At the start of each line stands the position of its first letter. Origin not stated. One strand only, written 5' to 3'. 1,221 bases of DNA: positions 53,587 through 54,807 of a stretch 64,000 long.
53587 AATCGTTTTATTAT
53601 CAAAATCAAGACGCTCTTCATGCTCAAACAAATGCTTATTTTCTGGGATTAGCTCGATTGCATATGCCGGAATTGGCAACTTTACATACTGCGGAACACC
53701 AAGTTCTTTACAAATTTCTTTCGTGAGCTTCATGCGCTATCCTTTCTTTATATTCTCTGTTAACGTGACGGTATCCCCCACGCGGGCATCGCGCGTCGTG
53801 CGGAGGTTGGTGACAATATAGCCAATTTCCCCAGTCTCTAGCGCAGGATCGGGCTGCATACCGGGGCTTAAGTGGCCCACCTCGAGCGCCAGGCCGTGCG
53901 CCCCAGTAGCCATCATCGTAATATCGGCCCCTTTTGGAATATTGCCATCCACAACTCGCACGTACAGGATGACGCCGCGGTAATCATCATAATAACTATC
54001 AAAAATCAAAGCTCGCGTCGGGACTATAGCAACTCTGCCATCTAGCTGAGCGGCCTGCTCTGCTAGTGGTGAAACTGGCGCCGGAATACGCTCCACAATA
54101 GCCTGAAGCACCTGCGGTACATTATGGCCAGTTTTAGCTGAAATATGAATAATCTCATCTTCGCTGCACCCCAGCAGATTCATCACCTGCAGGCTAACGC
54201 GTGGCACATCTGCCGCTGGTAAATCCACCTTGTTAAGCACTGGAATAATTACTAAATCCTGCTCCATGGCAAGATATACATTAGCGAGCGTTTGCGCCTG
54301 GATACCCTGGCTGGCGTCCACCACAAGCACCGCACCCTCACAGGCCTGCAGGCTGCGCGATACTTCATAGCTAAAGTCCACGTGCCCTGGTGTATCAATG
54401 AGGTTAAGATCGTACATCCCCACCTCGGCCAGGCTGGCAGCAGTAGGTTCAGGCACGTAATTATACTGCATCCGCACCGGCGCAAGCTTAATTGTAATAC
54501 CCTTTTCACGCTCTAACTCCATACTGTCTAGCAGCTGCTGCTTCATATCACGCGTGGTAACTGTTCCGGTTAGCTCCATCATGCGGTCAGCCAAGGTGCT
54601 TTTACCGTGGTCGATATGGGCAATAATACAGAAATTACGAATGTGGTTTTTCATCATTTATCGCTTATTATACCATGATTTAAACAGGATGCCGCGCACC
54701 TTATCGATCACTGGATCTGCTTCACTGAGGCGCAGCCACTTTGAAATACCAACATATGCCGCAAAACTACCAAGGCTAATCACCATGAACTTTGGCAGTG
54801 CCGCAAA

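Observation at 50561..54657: lepA (EF4) is split at the domain II/III linker by a 2.2 kb insertion, yet both halves remain intact ORFs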

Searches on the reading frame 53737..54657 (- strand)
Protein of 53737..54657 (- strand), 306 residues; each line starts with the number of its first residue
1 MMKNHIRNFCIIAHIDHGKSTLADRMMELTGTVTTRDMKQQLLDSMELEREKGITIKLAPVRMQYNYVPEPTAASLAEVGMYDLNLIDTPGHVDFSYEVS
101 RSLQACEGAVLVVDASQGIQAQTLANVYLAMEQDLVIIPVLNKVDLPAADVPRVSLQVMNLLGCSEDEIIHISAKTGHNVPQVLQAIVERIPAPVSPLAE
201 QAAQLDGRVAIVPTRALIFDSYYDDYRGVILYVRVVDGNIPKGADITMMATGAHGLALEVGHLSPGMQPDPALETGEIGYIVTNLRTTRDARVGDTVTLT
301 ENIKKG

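Call 5: search_protein_families(library=pfam, proteins=[window:53737-54657:-], max_evalue=0.1)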
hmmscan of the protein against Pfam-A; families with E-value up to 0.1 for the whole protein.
window:53737-54657:- (306 aa): 5 families
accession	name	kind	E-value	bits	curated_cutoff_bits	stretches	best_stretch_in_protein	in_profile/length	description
PF00009.33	GTP_EFTU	-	2.7e-53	180.8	26.5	1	5-192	2-187/188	Elongation factor Tu GTP binding domain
PF03144.31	GTP_EFTU_D2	-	1.3e-08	35.5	30.3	1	228-298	1-73/73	Elongation factor Tu domain 2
PF01926.29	MMR_HSR1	-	0.00025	21.6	21.9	1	16-143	9-113/113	50S ribosome-binding GTPase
PF00071.28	Ras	-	0.0021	18.1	21.6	1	82-191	48-160/162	Ras family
PF22042.2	EF-G_D2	-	0.016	15.7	27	1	214-250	2-38/84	Elongation factor G domain 2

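Call 8: search_protein_families(library=ncbifam, proteins=[window:53737-54657:-], max_evalue=0.1)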
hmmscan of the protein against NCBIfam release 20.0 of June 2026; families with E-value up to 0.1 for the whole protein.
window:53737-54657:- (306 aa): 43 families (the best 25 are shown)
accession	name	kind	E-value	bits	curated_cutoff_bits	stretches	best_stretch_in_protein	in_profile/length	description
TIGR01393.1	lepA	equivalog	2.3e-117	392.8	533.9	1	5-302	2-278/595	translation elongation factor 4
TIGR01394.1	TypA_BipA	equivalog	7.3e-43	146.7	757.3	1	6-302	1-289/594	translational GTPase TypA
TIGR00484.1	EF-G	equivalog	1e-32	113.2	659.4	1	4-165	8-158/691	elongation factor G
NF012153.1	tet_protect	equivalog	5.7e-29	100.8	775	1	8-162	2-145/614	tetracycline resistance ribosomal protection protein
TIGR00490.1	aEF-2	equivalog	3.4e-28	98.2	738.45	1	3-145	16-149/720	elongation factor EF-2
NF007583.0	PRK10218.1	equivalog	1.8e-26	92.3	1260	1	2-261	1-252/607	ribosome-dependent GTPase TypA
NF009381.0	PRK12740.1-5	subfamily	7.6e-26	90.7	583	2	3-162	6-154/692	elongation factor G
NF000120.3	47473_otr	exception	6.1e-25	87.9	900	2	8-149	4-134/608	tetracycline resistance ribosomal protection protein Otr(A)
NF001964.0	PRK00741.1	equivalog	3.2e-24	85.2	473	1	6-148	12-147/529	peptide chain release factor 3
NF033148.1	tet_protect_M_W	exception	6.1e-22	77.7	1100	1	6-170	3-154/639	TetM/TetW/TetO/TetS family tetracycline resistance ribosomal protection protein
TIGR00231.1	small_GTP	domain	3.7e-19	69.1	42.5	1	7-185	4-160/164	GTP-binding protein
TIGR00503.1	prfC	equivalog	3.9e-19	68.5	466.95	1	5-151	10-149/527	peptide chain release factor 3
NF009892.0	PRK13351.1-3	equivalog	6.2e-19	67.9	640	1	5-163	2-154/623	elongation factor G-like protein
NF009891.0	PRK13351.1-1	equivalog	6e-18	64.8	597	2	2-154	5-146/681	elongation factor G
NF012154.0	tet_protect_Q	exception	1.1e-17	63.6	1425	1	6-162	3-148/638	tetracycline resistance ribosomal protection protein Tet(Q)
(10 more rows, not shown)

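Call 10: find_encoding_contigs(protein=window:53737-54657:-, flank=6000, max_places=10)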
Protein window:53737-54657:- (306 aa): no gene with exactly this product is on record in the collection.

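Call 12: find_homologous_proteins(query=window:53737-54657:-, max_evalue=1e-30)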
Query window:53737-54657:- (306 aa): 8000 proteins with E <= 1e-30 among 8000 candidates; the best 120 are listed.
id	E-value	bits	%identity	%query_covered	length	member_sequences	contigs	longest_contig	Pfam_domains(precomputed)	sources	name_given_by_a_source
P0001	9.0e-194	660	99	100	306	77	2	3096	PF00009.34,PF03144.32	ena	-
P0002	1.4e-155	535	80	97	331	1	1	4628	PF00009.34,PF03144.32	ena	-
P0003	1.6e-155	535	80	97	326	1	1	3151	PF00009.34,PF03144.32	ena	-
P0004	1.9e-155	535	82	97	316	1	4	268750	PF00009.34,PF03144.32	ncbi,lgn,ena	-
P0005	2.2e-155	535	81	98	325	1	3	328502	PF00009.34,PF03144.32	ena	-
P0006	2.3e-155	534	80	98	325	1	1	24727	PF00009.34,PF03144.32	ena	-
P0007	2.3e-155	534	80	97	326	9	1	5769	PF00009.34,PF03144.32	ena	-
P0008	2.5e-155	534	79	98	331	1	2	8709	PF00009.34,PF03144.32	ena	-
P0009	3.1e-155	534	82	97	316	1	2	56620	PF00009.34,PF03144.32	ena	-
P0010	4.3e-155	534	80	97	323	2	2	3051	PF00009.34,PF03144.32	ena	-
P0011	6.6e-155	533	80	97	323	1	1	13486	PF00009.34,PF03144.32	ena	-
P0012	6.9e-155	533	79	98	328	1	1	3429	PF00009.34,PF03144.32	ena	-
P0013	8.9e-155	532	80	97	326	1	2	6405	PF00009.34,PF03144.32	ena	-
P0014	9.1e-155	532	80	97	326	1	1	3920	PF00009.34,PF03144.32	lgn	-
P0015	9.8e-155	532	80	98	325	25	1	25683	PF00009.34,PF03144.32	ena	-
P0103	1.7e-152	525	81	98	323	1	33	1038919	PF00009.34,PF03144.32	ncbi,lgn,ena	-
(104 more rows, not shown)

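Call 15: find_encoding_contigs(protein=P0001, flank=6000, max_places=4)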
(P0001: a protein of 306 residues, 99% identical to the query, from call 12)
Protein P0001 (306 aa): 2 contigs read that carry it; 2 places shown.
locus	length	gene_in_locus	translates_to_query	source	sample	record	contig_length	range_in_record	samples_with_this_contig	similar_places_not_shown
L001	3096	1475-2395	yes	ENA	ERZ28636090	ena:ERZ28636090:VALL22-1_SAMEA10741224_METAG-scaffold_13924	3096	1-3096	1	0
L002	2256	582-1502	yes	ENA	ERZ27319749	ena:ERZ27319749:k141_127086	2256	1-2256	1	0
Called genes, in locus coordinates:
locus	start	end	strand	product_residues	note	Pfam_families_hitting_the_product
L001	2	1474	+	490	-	?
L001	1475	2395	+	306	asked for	PF00009:GTP_EFTU, PF03144:GTP_EFTU_D2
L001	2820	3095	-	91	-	?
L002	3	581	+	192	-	?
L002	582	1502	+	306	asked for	PF00009:GTP_EFTU, PF03144:GTP_EFTU_D2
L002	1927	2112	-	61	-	-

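Call 16: find_encoding_contigs(protein=P0103, flank=6000, max_places=3)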
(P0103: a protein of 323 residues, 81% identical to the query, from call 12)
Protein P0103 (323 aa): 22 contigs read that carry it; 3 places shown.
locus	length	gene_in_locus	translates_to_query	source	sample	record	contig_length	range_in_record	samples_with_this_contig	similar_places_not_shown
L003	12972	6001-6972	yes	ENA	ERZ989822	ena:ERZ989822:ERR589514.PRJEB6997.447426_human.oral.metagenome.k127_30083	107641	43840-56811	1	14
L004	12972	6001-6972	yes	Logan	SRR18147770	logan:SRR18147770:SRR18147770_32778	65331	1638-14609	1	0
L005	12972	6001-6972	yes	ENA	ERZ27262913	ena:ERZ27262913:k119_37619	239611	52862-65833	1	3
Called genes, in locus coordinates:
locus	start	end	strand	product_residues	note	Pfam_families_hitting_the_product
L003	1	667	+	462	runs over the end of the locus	PF07992:Pyr_redox_2, PF12831:FAD_oxidored (weak), PF13738:Pyr_redox_3 (faint), PF00070:Pyr_redox, PF02852:Pyr_redox_dim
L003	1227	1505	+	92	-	-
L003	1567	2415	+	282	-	PF01171:ATP_bind_3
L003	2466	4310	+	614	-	PF06480:FtsH_ext (weak), PF06068:TIP49 (weak), PF20720:nSTAND3 (faint), PF00004:AAA, PF07728:AAA_5 (faint), PF17862:AAA_lid_3, PF01434:Peptidase_M41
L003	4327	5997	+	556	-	PF03023:MurJ, PF01554:MatE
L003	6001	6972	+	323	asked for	PF00009:GTP_EFTU, PF03144:GTP_EFTU_D2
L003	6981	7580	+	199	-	PF28549:NDPSase_N (weak), PF00293:NUDIX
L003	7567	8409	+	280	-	PF02698:DUF218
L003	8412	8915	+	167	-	PF00293:NUDIX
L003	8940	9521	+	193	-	PF03575:Peptidase_S51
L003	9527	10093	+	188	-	PF04229:GrpB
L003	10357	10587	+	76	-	-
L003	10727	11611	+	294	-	PF00679:EFG_C, PF06421:LepA_C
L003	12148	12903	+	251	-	PF00625:Guanylate_kin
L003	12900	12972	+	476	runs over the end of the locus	PF14067:LssY_C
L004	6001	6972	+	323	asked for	PF00009:GTP_EFTU, PF03144:GTP_EFTU_D2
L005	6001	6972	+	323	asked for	PF00009:GTP_EFTU, PF03144:GTP_EFTU_D2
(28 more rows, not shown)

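Call 17: find_encoding_contigs(protein=P0004, flank=6000, max_places=3)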
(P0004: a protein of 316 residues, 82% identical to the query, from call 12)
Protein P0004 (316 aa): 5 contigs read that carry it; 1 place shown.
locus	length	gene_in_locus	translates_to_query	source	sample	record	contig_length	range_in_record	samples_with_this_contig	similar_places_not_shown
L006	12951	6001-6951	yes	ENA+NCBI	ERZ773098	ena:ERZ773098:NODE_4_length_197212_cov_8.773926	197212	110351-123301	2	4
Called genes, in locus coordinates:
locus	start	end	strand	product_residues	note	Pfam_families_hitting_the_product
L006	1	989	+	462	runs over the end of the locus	PF07992:Pyr_redox_2, PF12831:FAD_oxidored (weak), PF00070:Pyr_redox, PF02852:Pyr_redox_dim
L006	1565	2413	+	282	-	PF01171:ATP_bind_3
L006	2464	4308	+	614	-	PF06480:FtsH_ext (weak), PF06068:TIP49 (weak), PF00004:AAA, PF07728:AAA_5 (faint), PF17862:AAA_lid_3, PF01434:Peptidase_M41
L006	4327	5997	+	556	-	PF03023:MurJ, PF01554:MatE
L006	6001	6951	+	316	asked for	PF00009:GTP_EFTU, PF03144:GTP_EFTU_D2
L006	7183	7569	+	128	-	-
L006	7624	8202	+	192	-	PF28549:NDPSase_N, PF00293:NUDIX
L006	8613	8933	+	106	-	-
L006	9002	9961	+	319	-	PF00679:EFG_C, PF06421:LepA_C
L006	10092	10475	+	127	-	-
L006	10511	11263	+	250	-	PF00625:Guanylate_kin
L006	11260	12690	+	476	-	PF14067:LssY_C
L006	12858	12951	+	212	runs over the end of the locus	-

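Call 18: find_related_loci(query=window:53737-54657:-, collection=genome_contigs, flank=10000)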
Query window:53737-54657:- (306 aa) in genome_contigs; peptide patterns used: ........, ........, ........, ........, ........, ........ (x = any residue, [..] = any of these).
600 stretches matched a pattern (row limit reached: there are more); 571 encode a relative of the query (tblastn E <= 1e-3); the best 80 are kept; 80 distinct loci.
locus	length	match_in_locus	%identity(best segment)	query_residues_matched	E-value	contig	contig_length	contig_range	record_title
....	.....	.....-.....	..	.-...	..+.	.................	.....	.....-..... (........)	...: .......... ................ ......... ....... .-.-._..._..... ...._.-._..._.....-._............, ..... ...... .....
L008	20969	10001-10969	80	5-305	9e-167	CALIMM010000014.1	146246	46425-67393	MAG TPA_asm: uncultured Candidatus Saccharibacteria bacterium isolate ERR589621_bin.49_CONCOCT_v1.1_MAG genome assembly,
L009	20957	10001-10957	80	5-301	1e-165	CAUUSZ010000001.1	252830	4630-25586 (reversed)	MAG TPA_asm: uncultured Candidatus Saccharibacteria bacterium isolate SRR13061555_bin.17_MetaWRAP_v1.3_MAG genome assemb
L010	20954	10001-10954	80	5-301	7e-165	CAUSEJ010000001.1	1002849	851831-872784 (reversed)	MAG TPA_asm: uncultured Candidatus Saccharibacteria bacterium isolate ERR9968939_bin.37_MetaWRAP_v1.3_MAG genome assembl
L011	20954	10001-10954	81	5-301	1e-164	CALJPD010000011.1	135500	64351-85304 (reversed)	MAG TPA_asm: uncultured Candidatus Saccharibacteria bacterium isolate ERR589354_bin.5_CONCOCT_v1.1_MAG genome assembly,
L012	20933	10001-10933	82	5-301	2e-164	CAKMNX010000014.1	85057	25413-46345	TPA_asm: uncultured Candidatus Saccharibacteria bacterium isolate ERR3827327_bin.3_metaWRAP_v1.1_MAG genome assembly, co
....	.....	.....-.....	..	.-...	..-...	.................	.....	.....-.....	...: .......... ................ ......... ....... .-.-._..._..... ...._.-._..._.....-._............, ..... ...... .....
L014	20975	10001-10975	79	1-301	3e-164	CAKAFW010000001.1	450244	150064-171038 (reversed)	TPA_asm: uncultured Candidatus Saccharibacteria bacterium isolate DRR214960_bin.31_metaWRAP_v1.1_MAG genome assembly, co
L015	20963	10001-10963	79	5-301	3e-164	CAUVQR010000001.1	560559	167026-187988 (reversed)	MAG TPA_asm: uncultured Candidatus Saccharibacteria bacterium isolate SRR23388460_bin.18_MetaWRAP_v1.3_MAG genome assemb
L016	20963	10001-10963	79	5-301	2e-163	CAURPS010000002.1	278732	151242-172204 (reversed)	MAG TPA_asm: uncultured Candidatus Saccharibacteria bacterium isolate ERR9969226_bin.21_MetaWRAP_v1.3_MAG genome assembl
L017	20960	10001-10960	79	5-301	1e-162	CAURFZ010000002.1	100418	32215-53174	MAG TPA_asm: uncultured Candidatus Saccharibacteria bacterium isolate ERR9969074_bin.3_MetaWRAP_v1.3_MAG genome assembly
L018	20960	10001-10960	79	5-303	6e-162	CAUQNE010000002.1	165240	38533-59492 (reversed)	MAG TPA_asm: uncultured Candidatus Saccharibacteria bacterium isolate ERR9968952_bin.4_MetaWRAP_v1.3_MAG genome assembly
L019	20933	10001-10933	80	5-301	2e-161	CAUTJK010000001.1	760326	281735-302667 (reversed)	MAG TPA_asm: uncultured Candidatus Saccharibacteria bacterium isolate SRR15001303_bin.15_MetaWRAP_v1.3_MAG genome assemb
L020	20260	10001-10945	79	6-303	3e-156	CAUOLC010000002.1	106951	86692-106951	MAG TPA_asm: uncultured Candidatus Saccharibacteria bacterium isolate SRR11085304_bin.7_MetaWRAP_v1.3_MAG genome assembl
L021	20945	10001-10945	78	6-303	2e-156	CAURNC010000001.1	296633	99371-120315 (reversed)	MAG TPA_asm: uncultured Candidatus Saccharibacteria bacterium isolate ERR9968885_bin.20_MetaWRAP_v1.3_MAG genome assembl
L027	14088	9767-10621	79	5-305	1e-150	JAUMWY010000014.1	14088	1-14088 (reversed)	MAG: Candidatus Saccharibacteria bacterium isolate S15M_Sa_34 NODE_2026_length_14088_cov_26.103613, whole genome shotgun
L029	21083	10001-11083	70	5-301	2e-150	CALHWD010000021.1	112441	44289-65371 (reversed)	MAG TPA_asm: uncultured Candidatus Saccharibacteria bacterium isolate ERR589635_bin.13_CONCOCT_v1.1_MAG genome assembly,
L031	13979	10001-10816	78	1-299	6e-150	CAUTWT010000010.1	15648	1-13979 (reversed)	MAG TPA_asm: uncultured Candidatus Saccharibacteria bacterium isolate ERR10228871_bin.10_MetaWRAP_v1.3_MAG genome assemb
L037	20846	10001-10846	77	1-306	3e-149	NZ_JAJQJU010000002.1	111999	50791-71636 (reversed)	Candidatus Nanosynbacter sp. TM7-087 c_000000000010, whole genome shotgun sequence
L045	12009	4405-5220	77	1-299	3e-148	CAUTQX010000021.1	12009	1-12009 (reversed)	MAG TPA_asm: uncultured Candidatus Saccharibacteria bacterium isolate ERR10228827_bin.7_MetaWRAP_v1.3_MAG genome assembl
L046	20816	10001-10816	77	1-299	7e-148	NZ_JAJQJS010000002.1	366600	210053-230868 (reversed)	Candidatus Nanosynbacter sp. TM7-076 c_000000000003, whole genome shotgun sequence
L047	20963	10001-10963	73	5-303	8e-148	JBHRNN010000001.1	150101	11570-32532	MAG: Candidatus Saccharimonas sp. isolate 758__bin.19 NODE_3_length_150101_cov_22.9991_ID_11513, whole genome shotgun se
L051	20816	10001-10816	77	1-299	9e-148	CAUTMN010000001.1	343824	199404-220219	MAG TPA_asm: uncultured Candidatus Saccharibacteria bacterium isolate ERR10228878_bin.10_MetaWRAP_v1.3_MAG genome assemb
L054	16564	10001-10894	76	1-305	1e-147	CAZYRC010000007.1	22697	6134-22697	MAG TPA_asm: uncultured Candidatus Saccharibacteria bacterium isolate SRP170004_co1_166 genome assembly, contig: NODE_34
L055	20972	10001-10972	71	4-305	2e-147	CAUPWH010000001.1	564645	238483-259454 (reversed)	MAG TPA_asm: uncultured Candidatus Saccharibacteria bacterium isolate ERR9968949_bin.21_MetaWRAP_v1.3_MAG genome assembl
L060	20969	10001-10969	71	5-305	9e-147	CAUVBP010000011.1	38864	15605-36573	MAG TPA_asm: uncultured Candidatus Saccharibacteria bacterium isolate SRR23388450_bin.2_MetaWRAP_v1.3_MAG genome assembl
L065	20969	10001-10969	71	5-305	4e-146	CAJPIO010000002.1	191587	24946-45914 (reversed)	Candidatus Saccharibacteria bacterium isolate ERZ1644999-mag-bin.1 genome assembly, contig: ERZ1644999-mag-bin.2, whole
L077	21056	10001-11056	66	5-305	3e-142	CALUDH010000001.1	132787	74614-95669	MAG: uncultured Candidatus Saccharibacteria bacterium isolate Tcv98XDF6C_bin.50.MAG genome assembly, contig: NODE_95_len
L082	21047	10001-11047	65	4-306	5e-141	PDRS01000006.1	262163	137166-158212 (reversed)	MAG: Candidatus Saccharibacteria bacterium isolate DOLJORAL78_51_182 DolJOral78_scaffold_47, whole genome shotgun sequen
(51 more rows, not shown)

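Call 22: search_protein_representatives(protein=window:53737-54657:-)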
Query: 306 residues. Proteins with E-value up to 0.001 (for the whole library): 30090; up to 1e-10: 12593; up to 1e-30: 2101. The best 150 are listed.
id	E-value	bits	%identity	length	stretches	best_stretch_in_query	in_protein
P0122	6.3e-139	478.8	77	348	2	68-303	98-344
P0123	8.3e-125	432.5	76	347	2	5-202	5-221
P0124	2.9e-93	329.0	59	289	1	4-300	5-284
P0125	1.7e-92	326.5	64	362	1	4-301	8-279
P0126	1.0e-91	323.9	59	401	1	5-300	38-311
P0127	6.2e-90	318.1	70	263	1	4-262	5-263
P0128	1.1e-89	317.2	61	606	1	5-299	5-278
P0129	2.0e-89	316.4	59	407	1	3-299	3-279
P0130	2.3e-89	316.2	58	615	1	4-301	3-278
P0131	2.4e-89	316.1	60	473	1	5-298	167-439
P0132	3.5e-89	315.6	60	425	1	4-301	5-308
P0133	3.8e-89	315.5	59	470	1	4-304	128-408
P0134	6.2e-89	314.8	59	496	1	2-302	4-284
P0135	1.2e-88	313.8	60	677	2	81-303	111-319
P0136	1.4e-88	313.7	59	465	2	80-298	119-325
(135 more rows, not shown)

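Call 34: search_protein_families(library=pfam, proteins=[L037:11998-12492:+, L017:11644-12222:+, L045:6037-6351:+, L055:11086-11925:+, L010:10993-11610:+, L046:11140-11415:+, L012:13019-13528:+, L021:10954-11643:+, L031:12040-12591:+, L065:12922-15249:+], max_evalue=0.001)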
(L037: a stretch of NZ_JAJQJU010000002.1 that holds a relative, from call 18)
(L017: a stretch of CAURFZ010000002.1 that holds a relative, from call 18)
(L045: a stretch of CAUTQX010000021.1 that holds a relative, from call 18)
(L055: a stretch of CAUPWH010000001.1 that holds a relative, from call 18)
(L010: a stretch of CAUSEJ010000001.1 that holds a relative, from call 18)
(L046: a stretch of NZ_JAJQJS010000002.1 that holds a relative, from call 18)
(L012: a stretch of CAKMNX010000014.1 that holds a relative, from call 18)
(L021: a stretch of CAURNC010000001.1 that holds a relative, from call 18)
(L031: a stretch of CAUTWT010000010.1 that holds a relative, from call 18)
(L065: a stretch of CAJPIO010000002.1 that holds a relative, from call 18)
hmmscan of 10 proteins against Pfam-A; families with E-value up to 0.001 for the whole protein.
L037:11998-12492:+ (164 aa): 0 families

L017:11644-12222:+ (192 aa): 1 family
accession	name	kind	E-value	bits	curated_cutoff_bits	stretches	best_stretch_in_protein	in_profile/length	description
PF00293.34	NUDIX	-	1e-16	61.6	21.1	1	50-162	5-121/134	NUDIX domain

L045:6037-6351:+ (104 aa): 4 families
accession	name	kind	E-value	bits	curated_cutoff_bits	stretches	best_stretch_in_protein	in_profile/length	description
PF08761.16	dUTPase_2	-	4.8e-08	33.9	22.9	1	7-98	4-97/162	dUTPase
PF03819.22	MazG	-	8.7e-08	32.8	22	1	32-90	6-58/74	MazG nucleotide pyrophosphohydrolase domain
PF01503.22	PRA-PH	-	3e-06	28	21.3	1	9-95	2-83/86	Phosphoribosyl-ATP pyrophosphohydrolase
PF12643.12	MazG-like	-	0.00057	20.5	27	0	49-90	28-59/85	MazG-like family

L055:11086-11925:+ (279 aa): 1 family
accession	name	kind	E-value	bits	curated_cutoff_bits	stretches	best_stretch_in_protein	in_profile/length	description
PF02698.23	DUF218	-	9.9e-19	68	27.6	1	108-261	1-132/133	DUF218 domain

L010:10993-11610:+ (205 aa): 0 families

L046:11140-11415:+ (91 aa): 1 family
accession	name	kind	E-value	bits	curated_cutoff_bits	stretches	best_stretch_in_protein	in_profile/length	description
PF03083.21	MtN3_slv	-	9.3e-08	32.5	23.7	1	13-87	2-76/87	Sugar efflux transporter for intercellular exchange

L012:13019-13528:+ (169 aa): 1 family
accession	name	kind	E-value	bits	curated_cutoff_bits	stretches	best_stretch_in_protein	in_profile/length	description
PF00293.34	NUDIX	-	6.9e-18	65.4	21.1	1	25-151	4-131/134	NUDIX domain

L021:10954-11643:+ (229 aa): 1 family
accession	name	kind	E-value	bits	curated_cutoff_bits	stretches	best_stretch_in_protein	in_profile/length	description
PF22507.2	DUF6994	-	2.1e-76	257.1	27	1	2-223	1-226/226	Family of unknown function (DUF6994)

L031:12040-12591:+ (183 aa): 0 families

L065:12922-15249:+ (775 aa): 0 families
